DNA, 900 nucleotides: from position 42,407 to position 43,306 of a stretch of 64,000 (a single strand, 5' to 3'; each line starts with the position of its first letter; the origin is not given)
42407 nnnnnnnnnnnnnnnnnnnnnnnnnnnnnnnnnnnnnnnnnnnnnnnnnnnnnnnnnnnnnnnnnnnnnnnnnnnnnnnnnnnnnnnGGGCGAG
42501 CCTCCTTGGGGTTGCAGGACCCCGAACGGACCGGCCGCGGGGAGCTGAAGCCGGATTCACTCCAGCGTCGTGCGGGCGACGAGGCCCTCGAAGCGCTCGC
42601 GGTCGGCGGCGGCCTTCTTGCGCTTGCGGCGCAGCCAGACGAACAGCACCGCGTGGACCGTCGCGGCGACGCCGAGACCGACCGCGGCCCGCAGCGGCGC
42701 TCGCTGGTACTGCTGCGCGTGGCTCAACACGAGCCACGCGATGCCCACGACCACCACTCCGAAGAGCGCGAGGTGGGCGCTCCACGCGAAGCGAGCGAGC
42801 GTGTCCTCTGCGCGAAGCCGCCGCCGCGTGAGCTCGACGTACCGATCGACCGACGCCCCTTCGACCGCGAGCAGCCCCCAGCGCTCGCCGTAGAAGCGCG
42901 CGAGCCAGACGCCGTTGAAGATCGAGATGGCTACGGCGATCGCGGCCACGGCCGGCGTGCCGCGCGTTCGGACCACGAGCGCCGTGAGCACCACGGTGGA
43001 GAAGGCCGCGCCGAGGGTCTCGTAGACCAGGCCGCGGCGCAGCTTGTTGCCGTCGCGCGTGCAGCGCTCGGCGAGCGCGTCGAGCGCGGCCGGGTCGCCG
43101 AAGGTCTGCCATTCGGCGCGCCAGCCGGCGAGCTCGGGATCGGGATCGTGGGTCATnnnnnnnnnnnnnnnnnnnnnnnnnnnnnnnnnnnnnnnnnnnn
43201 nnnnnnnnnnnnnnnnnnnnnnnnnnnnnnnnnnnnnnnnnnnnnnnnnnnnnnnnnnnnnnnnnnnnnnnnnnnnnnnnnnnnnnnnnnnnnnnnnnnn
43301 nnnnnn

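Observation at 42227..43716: ECF sigma - 4-TM partner - secreted His-octapeptide-repeat peptide: possible novel envelope (metal?) sensing module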

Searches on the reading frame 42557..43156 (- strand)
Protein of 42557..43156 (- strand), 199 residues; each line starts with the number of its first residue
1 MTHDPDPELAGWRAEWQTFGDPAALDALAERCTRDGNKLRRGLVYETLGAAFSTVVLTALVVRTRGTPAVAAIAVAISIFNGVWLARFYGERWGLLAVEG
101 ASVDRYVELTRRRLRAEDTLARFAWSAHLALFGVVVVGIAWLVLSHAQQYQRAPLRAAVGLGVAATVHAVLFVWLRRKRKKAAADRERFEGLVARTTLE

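Call 4: search_protein_families(library=pfam, proteins=[window:42557-43156:-], max_evalue=1)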
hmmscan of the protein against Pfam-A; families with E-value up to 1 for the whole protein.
window:42557-43156:- (199 aa): 3 families
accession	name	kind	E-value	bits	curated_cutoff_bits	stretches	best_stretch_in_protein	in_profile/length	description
PF04973.17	NMN_transporter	-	0.11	12.9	27.3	1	44-97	82-137/175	Nicotinamide mononucleotide transporter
PF05055.17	DUF677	-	0.28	10.5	29.1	1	40-79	179-218/336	Protein of unknown function (DUF677)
PF20599.3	DUF6796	-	0.3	11.1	26.9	1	121-148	55-82/225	Family of unknown function (DUF6796)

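Call 5: search_protein_families(library=ncbifam, proteins=[window:42557-43156:-], max_evalue=1)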
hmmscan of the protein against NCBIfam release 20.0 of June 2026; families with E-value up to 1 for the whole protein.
window:42557-43156:- (199 aa): 2 families
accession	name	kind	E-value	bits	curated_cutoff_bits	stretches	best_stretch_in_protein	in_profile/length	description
TIGR00801.1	ncs2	superfamily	0.014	14.3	291.8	0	128-172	346-392/415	NCS2 family nucleobase:cation symporter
TIGR01478.1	STEVOR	paralog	0.18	11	166.65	1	157-183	272-298/308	STEVOR family variant surface protein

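Call 9: find_homologous_proteins(query=window:42560-43156:-, max_evalue=0.01)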
Query window:42560-43156:- (199 aa): 5 proteins with E <= 0.01 among 4830 candidates.
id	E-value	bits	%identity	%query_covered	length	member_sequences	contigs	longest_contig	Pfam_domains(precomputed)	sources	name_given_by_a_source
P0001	1.7e-122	424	99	100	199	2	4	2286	-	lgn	-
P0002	6.8e-108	377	88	100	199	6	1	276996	-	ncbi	-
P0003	5.8e-91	322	76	99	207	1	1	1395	-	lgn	-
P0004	1.6e-87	310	75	99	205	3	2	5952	-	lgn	-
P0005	8.6e-29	119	38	98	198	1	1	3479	-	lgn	-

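Call 10: find_encoding_contigs(protein=P0002, flank=6000, max_places=3)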
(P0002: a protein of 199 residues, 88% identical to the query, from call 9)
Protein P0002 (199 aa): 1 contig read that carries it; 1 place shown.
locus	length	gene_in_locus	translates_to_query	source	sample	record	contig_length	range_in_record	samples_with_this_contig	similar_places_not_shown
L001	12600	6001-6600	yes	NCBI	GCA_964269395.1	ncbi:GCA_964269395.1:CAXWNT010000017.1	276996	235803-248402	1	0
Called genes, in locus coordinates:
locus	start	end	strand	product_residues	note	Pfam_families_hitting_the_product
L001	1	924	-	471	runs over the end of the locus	PF01370:Epimerase (weak)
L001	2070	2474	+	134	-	-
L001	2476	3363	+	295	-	-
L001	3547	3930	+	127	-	-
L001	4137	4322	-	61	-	-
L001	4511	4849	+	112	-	PF00043:GST_C (weak), PF13410:GST_C_2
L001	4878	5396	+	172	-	-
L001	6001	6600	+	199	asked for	-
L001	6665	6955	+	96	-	-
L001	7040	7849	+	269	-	-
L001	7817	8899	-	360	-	PF00211:Guanylate_cyc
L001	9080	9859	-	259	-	-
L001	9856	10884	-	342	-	PF01073:3Beta_HSD, PF01370:Epimerase, PF02719:Polysacc_synt_2 (faint), PF04321:RmlD_sub_bind, PF07993:NAD_binding_4 (faint), PF16363:GDP_Man_Dehyd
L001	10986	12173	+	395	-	PF00155:Aminotran_1_2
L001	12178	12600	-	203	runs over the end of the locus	PF00440:TetR_N, PF19344:TetR_C_32, PF17932:TetR_C_24, PF21943:TetR_C_46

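Call 11: find_encoding_contigs(protein=P0004, flank=6000, max_places=3)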
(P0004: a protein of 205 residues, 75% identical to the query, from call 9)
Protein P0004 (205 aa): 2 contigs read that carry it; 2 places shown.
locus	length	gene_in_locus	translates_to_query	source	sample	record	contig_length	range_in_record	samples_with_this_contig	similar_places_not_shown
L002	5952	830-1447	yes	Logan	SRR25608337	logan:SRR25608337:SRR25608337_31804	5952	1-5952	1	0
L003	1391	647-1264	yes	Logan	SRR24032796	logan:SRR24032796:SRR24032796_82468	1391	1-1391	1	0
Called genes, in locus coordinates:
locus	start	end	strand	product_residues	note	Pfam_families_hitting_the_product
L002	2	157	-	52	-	?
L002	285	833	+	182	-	PF04542:Sigma70_r2, PF08281:Sigma70_r4_2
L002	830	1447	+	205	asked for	-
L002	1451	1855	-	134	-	-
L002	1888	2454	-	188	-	PF00440:TetR_N, PF16925:TetR_C_13 (faint)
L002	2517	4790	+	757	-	PF04879:Molybdop_Fe4S4, PF00384:Molybdopterin, PF01568:Molydop_binding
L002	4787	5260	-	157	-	PF12802:MarR_2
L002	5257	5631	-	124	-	PF02041:Auxin_BP (weak), PF07883:Cupin_2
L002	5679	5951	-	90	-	?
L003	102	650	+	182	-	PF04542:Sigma70_r2, PF08281:Sigma70_r4_2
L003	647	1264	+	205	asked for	-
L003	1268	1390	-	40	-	?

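Call 12: find_encoding_contigs(protein=P0005, flank=6000, max_places=3)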
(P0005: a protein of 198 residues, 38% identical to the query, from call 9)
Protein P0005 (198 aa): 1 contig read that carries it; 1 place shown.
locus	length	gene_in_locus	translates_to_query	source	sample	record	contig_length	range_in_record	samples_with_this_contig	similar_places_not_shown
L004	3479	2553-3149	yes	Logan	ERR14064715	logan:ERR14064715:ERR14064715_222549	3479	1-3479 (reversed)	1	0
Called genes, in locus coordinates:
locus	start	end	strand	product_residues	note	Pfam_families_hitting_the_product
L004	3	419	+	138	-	?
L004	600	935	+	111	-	-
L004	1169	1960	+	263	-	PF13290:CHB_HEX_C_1 (weak), PF13287:Fn3_assoc (weak)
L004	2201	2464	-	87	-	-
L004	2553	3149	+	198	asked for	-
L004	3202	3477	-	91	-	?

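Call 15: find_encoding_contigs(protein=P0001, flank=6000, max_places=6)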
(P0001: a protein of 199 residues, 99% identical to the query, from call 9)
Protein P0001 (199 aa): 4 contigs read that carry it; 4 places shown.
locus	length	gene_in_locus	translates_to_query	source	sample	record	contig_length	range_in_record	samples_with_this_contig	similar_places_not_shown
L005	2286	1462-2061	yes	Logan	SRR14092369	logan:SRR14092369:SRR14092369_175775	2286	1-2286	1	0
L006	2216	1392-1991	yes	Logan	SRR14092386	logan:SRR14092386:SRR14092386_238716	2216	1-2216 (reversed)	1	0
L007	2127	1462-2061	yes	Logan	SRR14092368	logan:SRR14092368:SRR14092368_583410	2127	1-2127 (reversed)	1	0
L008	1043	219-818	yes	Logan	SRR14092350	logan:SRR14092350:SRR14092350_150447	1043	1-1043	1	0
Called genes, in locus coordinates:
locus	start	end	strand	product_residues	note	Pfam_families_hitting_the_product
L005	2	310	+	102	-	?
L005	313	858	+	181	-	-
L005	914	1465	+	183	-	PF04542:Sigma70_r2, PF08281:Sigma70_r4_2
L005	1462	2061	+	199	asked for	-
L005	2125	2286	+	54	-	?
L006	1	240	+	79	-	?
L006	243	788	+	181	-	-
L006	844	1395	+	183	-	PF04542:Sigma70_r2, PF08281:Sigma70_r4_2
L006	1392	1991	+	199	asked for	-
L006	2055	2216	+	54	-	?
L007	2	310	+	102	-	?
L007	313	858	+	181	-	-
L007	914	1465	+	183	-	PF04542:Sigma70_r2, PF08281:Sigma70_r4_2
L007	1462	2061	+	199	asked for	-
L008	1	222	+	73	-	?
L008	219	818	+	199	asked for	-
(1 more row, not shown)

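Call 16: find_encoding_contigs(protein=P0003, flank=6000, max_places=3)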
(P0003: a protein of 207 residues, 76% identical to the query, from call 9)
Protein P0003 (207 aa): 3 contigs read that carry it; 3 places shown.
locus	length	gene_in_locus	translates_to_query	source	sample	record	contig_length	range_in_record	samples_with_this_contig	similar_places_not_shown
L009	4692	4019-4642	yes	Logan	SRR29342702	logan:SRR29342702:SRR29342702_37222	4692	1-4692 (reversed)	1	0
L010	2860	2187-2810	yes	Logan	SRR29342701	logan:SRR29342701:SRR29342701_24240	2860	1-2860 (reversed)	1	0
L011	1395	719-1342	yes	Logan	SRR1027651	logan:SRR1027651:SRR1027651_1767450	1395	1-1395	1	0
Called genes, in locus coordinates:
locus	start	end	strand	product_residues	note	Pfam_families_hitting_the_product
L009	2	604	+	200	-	?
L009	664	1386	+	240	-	PF01553:Acyltransferase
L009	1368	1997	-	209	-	-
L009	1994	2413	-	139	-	PF10604:Polyketide_cyc2 (weak), PF08327:AHSA1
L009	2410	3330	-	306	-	-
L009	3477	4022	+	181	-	PF04542:Sigma70_r2, PF08281:Sigma70_r4_2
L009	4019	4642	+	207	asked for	-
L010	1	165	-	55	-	?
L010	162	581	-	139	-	PF10604:Polyketide_cyc2 (weak), PF08327:AHSA1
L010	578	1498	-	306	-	-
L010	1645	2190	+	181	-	PF04542:Sigma70_r2, PF08281:Sigma70_r4_2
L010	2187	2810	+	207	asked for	-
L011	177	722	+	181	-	PF04542:Sigma70_r2, PF08281:Sigma70_r4_2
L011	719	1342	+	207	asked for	-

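Call 34: predict_structure(alignment_id=A1)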
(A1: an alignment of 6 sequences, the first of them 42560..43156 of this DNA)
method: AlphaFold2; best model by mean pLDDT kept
length: 199 residues; sequences in the alignment: 6
mean_pLDDT: 75.9   pTM: 0.66
mean pLDDT of the five models: 75.9, 63.8, 60.3, 58.8, 55.4
residues with pLDDT >= 90: 0; 70-90: 154; 50-70: 39; < 50: 6
segments of 3 or more residues with pLDDT < 50: 1-5
pLDDT, mean of each block of 10 residues (from residue 1): 49 55 65 74 82 82 77 83 87 69 73 86 87 83 79 75 79 85 81 66
secondary structure, 60 per line:
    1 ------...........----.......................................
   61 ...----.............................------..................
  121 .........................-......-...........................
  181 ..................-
elements in order: H7-17 H22-63 H68-96 H103-145 H147-152 H154-198

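Call 36: search_protein_representatives(alignment_id=A1)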
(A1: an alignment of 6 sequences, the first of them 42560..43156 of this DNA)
Query: 6 sequences, 199 profile positions. Proteins with E-value up to 0.001 (for the whole library): 132; up to 1e-10: 64; up to 1e-30: 21. The best 132 are listed.
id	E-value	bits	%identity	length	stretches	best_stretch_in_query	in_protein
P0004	1.9e-104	363.9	-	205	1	3-198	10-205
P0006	5.5e-59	215.5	-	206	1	4-196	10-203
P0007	1.5e-54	201.1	-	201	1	3-199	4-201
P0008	5.3e-54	199.3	-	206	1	3-198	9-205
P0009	2.0e-51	190.8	-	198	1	5-197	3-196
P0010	7.6e-49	182.4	-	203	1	4-198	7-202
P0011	3.2e-48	180.4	-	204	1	3-192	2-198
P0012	4.3e-48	180.0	-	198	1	4-198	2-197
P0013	4.6e-48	179.9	-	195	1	4-193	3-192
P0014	1.2e-47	178.5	-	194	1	4-194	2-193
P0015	3.8e-43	163.8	-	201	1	3-198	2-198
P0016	1.5e-41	158.6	-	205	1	5-192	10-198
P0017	5.3e-41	156.8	-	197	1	5-198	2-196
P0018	8.5e-39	149.6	-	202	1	4-194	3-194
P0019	6.0e-38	146.9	-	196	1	5-198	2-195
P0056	3.1e-14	69.4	-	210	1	3-190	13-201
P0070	7.8e-10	55.1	-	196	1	16-187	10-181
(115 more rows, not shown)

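Call 39: search_protein_families(library=pfam, alignment_id=A2, max_evalue=0.01)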
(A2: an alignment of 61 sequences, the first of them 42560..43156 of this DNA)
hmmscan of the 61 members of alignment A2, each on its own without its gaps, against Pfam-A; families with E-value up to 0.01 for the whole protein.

A. member 1, window:42560-43156:- (199 aa): 0 families

B. families by the number of members that match (of 61 scanned): 19 families
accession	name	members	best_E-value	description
PF25587.1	Rv2743c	4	0.00012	Rv2743c family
PF05425.18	CopD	2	0.0002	Copper resistance protein D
PF10883.13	DUF2681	2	0.0045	Protein of unknown function (DUF2681)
PF01027.25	Bax1-I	1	0.00045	Inhibitor of apoptosis-promoting Bax1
PF20556.3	DUF6768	1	0.00045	Family of unknown function (DUF6768)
PF11457.13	DUF3021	1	0.0005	Protein of unknown function (DUF3021)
PF01545.26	Cation_efflux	1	0.001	Cation efflux family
PF24396.1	DUF7541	1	0.0013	Family of unknown function (DUF7541)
PF00558.24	Vpu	1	0.0016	Vpu protein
PF17280.7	DUF5345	1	0.0038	Family of unknown function (DUF5345)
PF20990.2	DUF2207_C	1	0.0039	Predicted membrane protein (DUF2207) C-terminal domain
PF20154.4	LNT_N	1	0.0043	Apolipoprotein N-acyltransferase N-terminal domain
PF07332.16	Phage_holin_3_6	1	0.0048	Putative Actinobacterial Holin-X, holin superfamily III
PF04995.19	CcmD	1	0.006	Heme exporter protein D (CcmD)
PF00507.24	Oxidored_q4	1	0.0061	NADH-ubiquinone/plastoquinone oxidoreductase, chain 3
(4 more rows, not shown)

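Call 42: find_related_loci(query=A1, collection=metagenome_contigs, flank=3000)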
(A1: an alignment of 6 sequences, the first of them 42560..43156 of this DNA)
Query A1 (199 aa) in metagenome_contigs; peptide patterns used: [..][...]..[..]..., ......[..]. (x = any residue, [..] = any of these).
220 stretches matched a pattern; 3 encode a relative of the query (tblastn E <= 1e-3); 3 distinct loci.
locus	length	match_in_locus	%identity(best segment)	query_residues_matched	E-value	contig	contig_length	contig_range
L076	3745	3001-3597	91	1-199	1e-119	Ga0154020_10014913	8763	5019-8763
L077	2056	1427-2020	44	3-199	8e-41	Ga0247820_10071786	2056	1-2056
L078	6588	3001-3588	35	4-198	8e-29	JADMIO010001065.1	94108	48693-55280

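Call 43: fold_search(model_id=the predicted structure, library=pdb)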
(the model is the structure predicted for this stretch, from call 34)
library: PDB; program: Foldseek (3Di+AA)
matches with E <= 10: 308; with E <= 0.001: 0
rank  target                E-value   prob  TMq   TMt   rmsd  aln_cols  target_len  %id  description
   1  4avm                  1.7e-01  0.72  0.35  0.31  31.9       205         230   12  Crystal structure of the N-BAR domain of human bridging integrator 2. (released 2012-06-20)
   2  3qwe                  2.4e-01  0.75  0.35  0.27  35.5       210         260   10  Crystal structure of the N-terminal domain of the GEM interacting protein (released 2011-03-23)
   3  2fic_A                2.6e-01  0.60  0.33  0.34  30.8       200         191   11  The crystal structure of the BAR domain from human Bin1/Amphiphysin II and its implications for molecular recognition (released 2006-11-14)
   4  1x04                  3.4e-01  0.57  0.33  0.33  29.8       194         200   10  Crystal structure of endophilin BAR domain (mutant) (released 2006-05-02)
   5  8a1g_D                4.0e-01  0.44  0.31  0.34  30.1       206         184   11  Structure of the SNX1-SNX5 complex (released 2023-06-14)
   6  1i49_A                4.2e-01  0.23  0.23  0.23  30.1       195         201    8  CRYSTAL STRUCTURE ANALYSIS OF ARFAPTIN (released 2001-05-16)
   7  3caz_B                4.4e-01  0.28  0.27  0.26  33.4       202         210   15  Crystal structure of a BAR protein from Galdieria sulphuraria (released 2008-03-04)
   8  9jih_A                4.4e-01  0.23  0.25  0.20  32.9       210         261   11  Crystal structure of BAR domain of ACAP4 (released 2026-01-14)
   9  4i1q_B                5.1e-01  0.41  0.33  0.33  30.5       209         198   10  Crystal Structure of hBRAP1 N-BAR domain (released 2013-02-06)
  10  2fic_B                5.1e-01  0.41  0.33  0.32  31.1       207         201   12  The crystal structure of the BAR domain from human Bin1/Amphiphysin II and its implications for molecular recognition (released 2006-11-14)
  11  4nqi_C                5.1e-01  0.28  0.30  0.27  31.1       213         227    9  Structure of the N-terminal I-BAR domain (1-259) of D.Discoideum IBARa (released 2014-02-05)
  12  4dcn_D                6.0e-01  0.28  0.26  0.27  28.3       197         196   11  Crystal Structure Analysis of the Arfaptin2 BAR domain in Complex with ARL1 (released 2012-06-13)
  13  2ch7_B                6.0e-01  0.15  0.22  0.15  41.7       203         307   14  Crystal structure of the cytoplasmic domain of a bacterial chemoreceptor from Thermotoga maritima (released 2006-04-18)
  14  3plt_B                6.3e-01  0.38  0.30  0.29  27.3       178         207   10  Crystal structure of Lsp1 from Saccharomyces cerevisiae (released 2011-06-22)
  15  1wdz_B                6.6e-01  0.28  0.30  0.28  33.0       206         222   14  Crystal structure of RCB domain of IRSp53 (released 2005-06-07)
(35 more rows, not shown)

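Call 59: find_homologous_proteins(query=A2, max_evalue=0.00001)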
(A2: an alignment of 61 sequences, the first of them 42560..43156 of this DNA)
Query A2 (61 sequences) (199 aa, profile of the alignment): 9 proteins with E <= 0.00001 among 8000 candidates.
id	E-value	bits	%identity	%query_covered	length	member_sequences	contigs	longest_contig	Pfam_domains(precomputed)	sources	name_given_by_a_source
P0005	4.8e-71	256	38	98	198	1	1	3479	-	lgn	-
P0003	6.0e-66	240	76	99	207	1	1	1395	-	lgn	-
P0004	2.9e-63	231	75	99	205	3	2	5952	-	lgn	-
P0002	1.1e-62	229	88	100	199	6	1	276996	-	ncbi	-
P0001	1.5e-61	225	99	100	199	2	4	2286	-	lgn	-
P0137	1.4e-56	209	36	97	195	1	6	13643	-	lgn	-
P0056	2.7e-53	198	19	94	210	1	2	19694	-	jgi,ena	-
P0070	1.3e-39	154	26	85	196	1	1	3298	-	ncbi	-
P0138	2.6e-15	74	25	39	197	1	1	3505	-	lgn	-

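Call 60: find_encoding_contigs(protein=P0137, flank=2500, max_places=2)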
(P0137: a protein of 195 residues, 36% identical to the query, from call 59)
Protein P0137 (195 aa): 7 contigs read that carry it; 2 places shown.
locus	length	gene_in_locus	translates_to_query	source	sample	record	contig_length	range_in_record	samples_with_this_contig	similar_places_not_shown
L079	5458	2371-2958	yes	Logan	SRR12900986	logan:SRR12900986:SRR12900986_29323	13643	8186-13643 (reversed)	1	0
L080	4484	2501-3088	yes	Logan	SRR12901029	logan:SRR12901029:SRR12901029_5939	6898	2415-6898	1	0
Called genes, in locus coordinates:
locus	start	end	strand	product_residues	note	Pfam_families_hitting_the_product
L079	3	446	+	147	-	?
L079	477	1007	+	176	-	-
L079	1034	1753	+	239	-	-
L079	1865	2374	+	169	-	PF04542:Sigma70_r2, PF04545:Sigma70_r4 (faint), PF08281:Sigma70_r4_2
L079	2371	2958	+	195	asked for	-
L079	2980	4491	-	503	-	PF00672:HAMP (weak), PF00512:HisKA, PF02518:HATPase_c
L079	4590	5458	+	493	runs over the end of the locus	PF04389:Peptidase_M28, PF01546:Peptidase_M20, PF07687:M20_dimer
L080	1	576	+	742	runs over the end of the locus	PF23139:OB_YrrC, PF14520:HHH_5 (weak), PF14490:HHH_RecD2, PF13191:AAA_16 (weak), PF13245:AAA_19, PF13604:AAA_30, PF18335:SH3_13, PF13538:UvrD_C_2, +2 more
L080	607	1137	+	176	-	-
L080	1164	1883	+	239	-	-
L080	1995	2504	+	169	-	PF04542:Sigma70_r2, PF04545:Sigma70_r4 (faint), PF08281:Sigma70_r4_2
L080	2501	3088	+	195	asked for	-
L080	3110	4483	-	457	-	?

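Call 61: find_encoding_contigs(protein=P0056, flank=2500, max_places=2)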
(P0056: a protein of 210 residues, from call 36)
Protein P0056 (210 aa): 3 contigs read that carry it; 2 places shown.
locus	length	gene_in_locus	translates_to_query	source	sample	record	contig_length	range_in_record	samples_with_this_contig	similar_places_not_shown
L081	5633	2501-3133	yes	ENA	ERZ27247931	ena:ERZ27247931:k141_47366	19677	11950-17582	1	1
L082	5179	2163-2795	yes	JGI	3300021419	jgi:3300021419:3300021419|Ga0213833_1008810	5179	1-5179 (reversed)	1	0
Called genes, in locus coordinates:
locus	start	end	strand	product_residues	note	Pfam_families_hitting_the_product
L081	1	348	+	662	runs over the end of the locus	PF00069:Pkinase, PF07714:PK_Tyr_Ser-Thr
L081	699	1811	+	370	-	PF01551:Peptidase_M23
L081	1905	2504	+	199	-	PF04542:Sigma70_r2, PF04545:Sigma70_r4 (weak), PF08281:Sigma70_r4_2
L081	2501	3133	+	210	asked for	-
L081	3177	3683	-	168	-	-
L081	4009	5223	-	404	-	-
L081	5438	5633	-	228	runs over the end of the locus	-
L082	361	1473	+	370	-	PF01551:Peptidase_M23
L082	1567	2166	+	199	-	PF04542:Sigma70_r2, PF04545:Sigma70_r4 (weak), PF08281:Sigma70_r4_2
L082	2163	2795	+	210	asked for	-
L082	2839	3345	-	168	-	-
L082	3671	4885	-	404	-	-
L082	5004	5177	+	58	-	?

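Call 62: find_encoding_contigs(protein=P0070, flank=2500, max_places=2)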
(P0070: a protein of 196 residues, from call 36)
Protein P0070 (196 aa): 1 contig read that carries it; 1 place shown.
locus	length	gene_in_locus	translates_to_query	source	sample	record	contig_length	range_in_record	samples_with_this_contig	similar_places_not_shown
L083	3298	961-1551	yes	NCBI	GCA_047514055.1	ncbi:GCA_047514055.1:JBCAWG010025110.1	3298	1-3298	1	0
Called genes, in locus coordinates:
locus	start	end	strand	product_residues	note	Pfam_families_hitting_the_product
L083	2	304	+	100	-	?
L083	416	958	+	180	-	PF04542:Sigma70_r2, PF08281:Sigma70_r4_2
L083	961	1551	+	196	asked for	-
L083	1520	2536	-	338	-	-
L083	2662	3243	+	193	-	-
